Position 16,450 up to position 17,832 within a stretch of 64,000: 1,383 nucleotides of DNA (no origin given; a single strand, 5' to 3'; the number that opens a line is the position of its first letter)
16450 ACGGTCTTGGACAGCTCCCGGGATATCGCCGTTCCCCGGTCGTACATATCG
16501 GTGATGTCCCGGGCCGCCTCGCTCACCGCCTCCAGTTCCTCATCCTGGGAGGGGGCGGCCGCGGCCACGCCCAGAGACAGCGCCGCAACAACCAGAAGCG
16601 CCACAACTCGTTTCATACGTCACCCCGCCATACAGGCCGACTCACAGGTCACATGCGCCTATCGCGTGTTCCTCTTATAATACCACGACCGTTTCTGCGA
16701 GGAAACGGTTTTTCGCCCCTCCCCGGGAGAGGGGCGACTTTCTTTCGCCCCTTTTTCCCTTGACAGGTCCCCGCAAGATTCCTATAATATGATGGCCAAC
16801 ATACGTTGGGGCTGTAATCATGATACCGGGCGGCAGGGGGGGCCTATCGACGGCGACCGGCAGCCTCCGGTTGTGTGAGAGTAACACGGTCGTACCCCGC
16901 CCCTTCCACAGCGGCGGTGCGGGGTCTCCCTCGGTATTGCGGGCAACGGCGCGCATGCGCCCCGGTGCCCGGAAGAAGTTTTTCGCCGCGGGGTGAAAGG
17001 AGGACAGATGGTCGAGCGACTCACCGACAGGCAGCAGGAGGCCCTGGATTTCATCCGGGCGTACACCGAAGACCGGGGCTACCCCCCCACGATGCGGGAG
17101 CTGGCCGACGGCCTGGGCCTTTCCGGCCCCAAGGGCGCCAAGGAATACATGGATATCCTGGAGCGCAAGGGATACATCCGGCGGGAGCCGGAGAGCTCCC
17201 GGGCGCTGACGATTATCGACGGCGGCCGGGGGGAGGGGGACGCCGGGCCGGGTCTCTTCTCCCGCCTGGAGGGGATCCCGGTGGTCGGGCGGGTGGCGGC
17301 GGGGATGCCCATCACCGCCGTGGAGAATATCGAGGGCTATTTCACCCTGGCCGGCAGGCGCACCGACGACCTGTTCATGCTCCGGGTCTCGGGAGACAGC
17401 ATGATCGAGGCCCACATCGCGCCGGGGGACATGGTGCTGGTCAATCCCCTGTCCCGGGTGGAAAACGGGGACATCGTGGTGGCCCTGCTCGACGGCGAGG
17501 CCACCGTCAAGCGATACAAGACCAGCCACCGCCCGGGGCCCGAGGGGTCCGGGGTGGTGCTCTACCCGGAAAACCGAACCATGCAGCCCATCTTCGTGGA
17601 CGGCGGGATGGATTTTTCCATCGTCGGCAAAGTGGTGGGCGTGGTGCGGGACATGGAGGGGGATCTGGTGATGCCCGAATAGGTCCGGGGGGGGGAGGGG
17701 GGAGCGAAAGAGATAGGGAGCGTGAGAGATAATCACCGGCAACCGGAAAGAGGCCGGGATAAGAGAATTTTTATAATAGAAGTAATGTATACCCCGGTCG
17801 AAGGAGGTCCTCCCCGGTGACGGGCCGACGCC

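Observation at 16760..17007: Perfect consensus promoter + CCAAC-N4-GTTGG palindrome and ~200-nt leader upstream of lexA; possible lineage-specific SOS box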

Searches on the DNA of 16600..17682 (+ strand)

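Call 6: search_rna_families(source=window, start=16600, end=17050, threshold=evalue, max_evalue=10, show_alignments=2)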
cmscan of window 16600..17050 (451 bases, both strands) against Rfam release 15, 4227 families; matches with E-value up to 10: 5.
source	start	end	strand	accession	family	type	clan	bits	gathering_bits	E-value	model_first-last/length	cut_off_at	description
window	16890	16979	+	RF02833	Scr3202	Gene; sRNA;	-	16.3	52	7.5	1-95/95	no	Streptomyces RNA 3202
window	16881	16986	+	RF02128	GNAS-AS1_2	Gene; lncRNA;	-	15.1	47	4.5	1-118/118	no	GNAS antisense RNA 1 conserved region 2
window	16870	16969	+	RF02494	Gl_U6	Gene; snRNA; splicing;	-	14.2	100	2.5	1-102/102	no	Giardia U6 spliceosomal RNA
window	16691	16711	-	RF01716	PhotoRC-I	Cis-reg;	-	12.6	45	1.3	26-44/44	no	PhotoRC-I RNA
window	16708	16742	-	RF01747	msiK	Cis-reg;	-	11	33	9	1-60/60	no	msiK RNA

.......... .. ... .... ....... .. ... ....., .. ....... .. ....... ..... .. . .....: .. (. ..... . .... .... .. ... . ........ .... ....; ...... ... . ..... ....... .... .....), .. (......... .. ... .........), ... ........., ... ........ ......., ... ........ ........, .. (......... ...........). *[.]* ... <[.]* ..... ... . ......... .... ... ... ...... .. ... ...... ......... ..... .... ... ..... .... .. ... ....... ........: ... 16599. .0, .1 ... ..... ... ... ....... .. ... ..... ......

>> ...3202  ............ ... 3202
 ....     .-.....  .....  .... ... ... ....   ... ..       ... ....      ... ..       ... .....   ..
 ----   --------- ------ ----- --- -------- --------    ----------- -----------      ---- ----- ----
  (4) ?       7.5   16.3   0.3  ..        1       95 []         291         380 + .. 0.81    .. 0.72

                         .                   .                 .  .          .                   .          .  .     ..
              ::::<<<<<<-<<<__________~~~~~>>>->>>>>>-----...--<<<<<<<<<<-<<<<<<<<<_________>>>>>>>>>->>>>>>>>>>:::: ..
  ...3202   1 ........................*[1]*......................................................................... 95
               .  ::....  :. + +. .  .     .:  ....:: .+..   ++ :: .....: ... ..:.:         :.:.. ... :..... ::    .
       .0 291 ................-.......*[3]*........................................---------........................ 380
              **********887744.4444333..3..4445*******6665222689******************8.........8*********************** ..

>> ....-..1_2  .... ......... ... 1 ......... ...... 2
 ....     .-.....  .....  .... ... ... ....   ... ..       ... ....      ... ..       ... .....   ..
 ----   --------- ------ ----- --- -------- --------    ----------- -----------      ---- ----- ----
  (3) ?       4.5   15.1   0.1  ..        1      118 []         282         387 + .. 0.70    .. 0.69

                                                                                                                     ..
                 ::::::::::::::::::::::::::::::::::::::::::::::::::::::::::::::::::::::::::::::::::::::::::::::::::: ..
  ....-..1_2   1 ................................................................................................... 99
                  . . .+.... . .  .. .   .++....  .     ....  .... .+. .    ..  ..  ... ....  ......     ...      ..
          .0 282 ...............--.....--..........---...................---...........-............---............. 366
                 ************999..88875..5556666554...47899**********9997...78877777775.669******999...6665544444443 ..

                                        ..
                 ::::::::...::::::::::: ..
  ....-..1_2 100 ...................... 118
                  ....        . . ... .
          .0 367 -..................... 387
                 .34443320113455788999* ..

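Call 89: search_rna_families(sources=[L081, L082, L094, L096, L001, L093, L097, L105], threshold=gathering)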
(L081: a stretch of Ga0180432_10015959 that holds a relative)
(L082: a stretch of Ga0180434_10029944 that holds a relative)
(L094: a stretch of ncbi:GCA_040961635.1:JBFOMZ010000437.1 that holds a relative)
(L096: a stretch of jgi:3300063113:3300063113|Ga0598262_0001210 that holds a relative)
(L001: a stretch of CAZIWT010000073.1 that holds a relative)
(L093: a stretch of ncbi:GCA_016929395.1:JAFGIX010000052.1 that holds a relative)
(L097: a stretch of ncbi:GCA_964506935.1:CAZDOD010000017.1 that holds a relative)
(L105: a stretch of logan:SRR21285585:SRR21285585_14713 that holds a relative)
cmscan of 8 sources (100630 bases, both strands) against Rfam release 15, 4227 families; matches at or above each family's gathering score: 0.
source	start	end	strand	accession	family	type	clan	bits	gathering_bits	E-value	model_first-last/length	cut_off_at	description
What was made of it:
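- Tried and rejected: Rfam on eight relatives' loci found nothing (call 89).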
